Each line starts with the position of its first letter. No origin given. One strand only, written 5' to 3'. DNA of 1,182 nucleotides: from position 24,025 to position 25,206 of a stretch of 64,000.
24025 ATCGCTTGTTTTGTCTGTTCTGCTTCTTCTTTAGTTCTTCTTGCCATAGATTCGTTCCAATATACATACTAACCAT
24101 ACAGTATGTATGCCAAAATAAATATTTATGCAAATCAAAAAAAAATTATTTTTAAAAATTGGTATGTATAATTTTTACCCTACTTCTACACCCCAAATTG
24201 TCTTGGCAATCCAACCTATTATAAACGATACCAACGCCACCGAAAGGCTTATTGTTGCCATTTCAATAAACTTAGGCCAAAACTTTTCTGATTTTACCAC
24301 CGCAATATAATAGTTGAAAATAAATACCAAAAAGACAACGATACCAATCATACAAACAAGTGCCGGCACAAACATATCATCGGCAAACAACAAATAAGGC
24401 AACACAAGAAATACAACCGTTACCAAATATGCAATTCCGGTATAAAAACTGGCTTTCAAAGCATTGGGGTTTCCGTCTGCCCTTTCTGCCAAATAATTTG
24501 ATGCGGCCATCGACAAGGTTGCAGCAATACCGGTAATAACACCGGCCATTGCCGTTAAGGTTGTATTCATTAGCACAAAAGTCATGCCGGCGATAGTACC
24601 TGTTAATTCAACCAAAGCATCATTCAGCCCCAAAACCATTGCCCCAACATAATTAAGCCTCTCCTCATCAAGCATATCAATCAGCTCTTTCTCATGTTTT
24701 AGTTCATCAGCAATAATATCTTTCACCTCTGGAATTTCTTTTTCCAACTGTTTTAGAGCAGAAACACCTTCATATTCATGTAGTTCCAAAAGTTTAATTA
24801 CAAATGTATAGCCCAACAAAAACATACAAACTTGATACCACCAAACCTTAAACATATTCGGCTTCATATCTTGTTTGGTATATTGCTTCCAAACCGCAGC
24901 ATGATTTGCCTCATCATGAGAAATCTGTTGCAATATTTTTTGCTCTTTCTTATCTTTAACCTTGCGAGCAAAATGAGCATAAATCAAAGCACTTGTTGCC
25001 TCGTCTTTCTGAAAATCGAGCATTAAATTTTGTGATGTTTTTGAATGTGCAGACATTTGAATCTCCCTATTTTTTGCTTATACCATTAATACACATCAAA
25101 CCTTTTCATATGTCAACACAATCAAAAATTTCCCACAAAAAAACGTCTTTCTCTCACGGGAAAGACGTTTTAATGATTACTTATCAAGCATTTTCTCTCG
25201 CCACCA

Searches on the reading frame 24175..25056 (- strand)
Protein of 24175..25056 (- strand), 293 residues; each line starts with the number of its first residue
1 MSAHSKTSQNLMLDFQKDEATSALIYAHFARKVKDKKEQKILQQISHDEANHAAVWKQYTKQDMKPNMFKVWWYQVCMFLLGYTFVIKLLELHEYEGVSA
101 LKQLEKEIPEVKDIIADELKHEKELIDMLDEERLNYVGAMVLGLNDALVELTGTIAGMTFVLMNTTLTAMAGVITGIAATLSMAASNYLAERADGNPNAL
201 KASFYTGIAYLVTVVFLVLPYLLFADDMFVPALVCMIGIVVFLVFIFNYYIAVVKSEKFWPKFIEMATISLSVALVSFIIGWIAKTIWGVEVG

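Call 58: search_protein_families(library=pfam, proteins=[window:24175-25056:-], max_evalue=0.00001)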
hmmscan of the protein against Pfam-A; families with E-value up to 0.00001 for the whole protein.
window:24175-25056:- (293 aa): 1 family
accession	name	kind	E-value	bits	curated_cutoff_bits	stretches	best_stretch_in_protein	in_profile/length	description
PF01988.24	VIT1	-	4.6e-11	43.4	28.1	2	138-193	2-58/214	VIT family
